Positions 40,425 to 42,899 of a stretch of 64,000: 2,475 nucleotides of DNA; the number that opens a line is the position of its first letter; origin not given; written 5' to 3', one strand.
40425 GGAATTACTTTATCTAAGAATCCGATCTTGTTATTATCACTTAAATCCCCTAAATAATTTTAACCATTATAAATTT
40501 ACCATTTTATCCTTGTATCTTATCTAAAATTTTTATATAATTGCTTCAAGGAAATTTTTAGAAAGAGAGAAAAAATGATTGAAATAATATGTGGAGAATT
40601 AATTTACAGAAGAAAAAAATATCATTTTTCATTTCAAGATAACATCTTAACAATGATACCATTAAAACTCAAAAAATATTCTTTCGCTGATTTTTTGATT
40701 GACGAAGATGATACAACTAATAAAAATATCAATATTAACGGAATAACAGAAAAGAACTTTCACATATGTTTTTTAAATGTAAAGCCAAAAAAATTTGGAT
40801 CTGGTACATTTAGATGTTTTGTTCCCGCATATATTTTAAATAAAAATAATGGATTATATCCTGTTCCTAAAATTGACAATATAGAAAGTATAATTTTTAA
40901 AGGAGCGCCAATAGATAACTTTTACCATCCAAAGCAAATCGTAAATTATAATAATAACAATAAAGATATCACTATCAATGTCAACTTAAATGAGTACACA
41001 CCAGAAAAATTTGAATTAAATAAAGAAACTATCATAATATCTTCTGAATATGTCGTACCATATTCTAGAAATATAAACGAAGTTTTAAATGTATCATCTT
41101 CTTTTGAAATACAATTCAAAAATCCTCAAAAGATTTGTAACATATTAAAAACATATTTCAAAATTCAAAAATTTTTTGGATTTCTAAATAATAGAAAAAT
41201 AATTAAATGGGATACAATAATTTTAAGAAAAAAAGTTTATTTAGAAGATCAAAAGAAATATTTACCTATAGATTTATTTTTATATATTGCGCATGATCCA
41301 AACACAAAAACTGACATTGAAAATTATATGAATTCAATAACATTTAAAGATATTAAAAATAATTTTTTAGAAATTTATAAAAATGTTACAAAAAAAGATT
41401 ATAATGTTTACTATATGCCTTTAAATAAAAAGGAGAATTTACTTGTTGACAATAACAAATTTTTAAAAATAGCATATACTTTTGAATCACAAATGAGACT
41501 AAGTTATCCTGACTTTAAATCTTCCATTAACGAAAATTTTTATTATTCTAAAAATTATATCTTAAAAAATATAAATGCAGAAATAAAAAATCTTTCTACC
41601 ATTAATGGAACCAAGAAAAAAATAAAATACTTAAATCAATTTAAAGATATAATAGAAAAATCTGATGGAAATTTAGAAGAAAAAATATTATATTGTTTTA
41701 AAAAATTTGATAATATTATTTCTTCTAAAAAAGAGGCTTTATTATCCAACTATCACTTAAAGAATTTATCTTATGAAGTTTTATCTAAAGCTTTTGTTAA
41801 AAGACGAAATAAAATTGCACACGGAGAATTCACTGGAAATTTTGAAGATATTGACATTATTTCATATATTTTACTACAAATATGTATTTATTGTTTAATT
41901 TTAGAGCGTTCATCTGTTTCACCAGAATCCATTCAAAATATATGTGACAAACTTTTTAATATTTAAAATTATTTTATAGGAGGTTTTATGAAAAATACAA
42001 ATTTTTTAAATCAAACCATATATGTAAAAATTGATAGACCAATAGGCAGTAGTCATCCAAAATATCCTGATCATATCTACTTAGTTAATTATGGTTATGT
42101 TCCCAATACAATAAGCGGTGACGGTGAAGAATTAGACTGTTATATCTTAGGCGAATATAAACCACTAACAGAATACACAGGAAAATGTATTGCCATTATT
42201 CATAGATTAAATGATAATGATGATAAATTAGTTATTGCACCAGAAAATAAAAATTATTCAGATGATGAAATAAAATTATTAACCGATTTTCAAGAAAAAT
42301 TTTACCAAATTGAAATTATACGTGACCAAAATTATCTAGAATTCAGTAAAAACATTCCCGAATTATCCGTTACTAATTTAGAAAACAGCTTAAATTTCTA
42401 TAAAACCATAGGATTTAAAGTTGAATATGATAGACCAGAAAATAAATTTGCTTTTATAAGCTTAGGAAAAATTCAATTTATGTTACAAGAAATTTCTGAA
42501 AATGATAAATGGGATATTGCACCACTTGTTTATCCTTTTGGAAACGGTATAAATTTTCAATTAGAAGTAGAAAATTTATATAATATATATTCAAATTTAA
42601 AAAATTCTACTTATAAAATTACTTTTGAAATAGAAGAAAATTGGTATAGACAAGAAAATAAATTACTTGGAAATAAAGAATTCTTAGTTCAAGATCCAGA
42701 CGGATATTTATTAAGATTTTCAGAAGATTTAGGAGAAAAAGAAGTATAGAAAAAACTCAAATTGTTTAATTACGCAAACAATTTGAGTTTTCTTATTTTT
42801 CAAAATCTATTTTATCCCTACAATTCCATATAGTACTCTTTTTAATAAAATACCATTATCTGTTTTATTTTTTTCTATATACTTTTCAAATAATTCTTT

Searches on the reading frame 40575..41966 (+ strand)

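Call 76: search_protein_families(library=pfam, proteins=[window:40575-41966:+], max_evalue=0.0001)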
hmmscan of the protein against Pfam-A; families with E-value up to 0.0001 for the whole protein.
window:40575-41966:+ (463 aa): 1 family
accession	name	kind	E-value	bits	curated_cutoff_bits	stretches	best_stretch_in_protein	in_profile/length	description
PF18862.6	ApeA_NTD1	-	2.2e-06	27.8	25.5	1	40-270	39-270/271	ApeA N-terminal domain 1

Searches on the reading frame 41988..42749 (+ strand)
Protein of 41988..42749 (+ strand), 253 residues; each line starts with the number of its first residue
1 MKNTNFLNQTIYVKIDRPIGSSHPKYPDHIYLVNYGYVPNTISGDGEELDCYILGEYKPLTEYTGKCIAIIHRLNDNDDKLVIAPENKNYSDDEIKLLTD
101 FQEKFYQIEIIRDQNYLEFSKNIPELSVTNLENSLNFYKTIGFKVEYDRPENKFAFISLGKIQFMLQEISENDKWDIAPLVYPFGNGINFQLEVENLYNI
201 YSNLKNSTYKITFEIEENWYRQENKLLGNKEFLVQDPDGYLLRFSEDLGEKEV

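Call 76: search_protein_families(library=pfam, proteins=[window:41988-42749:+], max_evalue=0.0001)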
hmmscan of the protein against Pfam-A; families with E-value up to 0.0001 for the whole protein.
window:41988-42749:+ (253 aa): 1 family
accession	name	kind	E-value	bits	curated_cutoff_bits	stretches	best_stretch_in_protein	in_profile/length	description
PF00719.24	Pyrophosphatase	-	4e-09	36.9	23.5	1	25-105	28-111/153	Inorganic pyrophosphatase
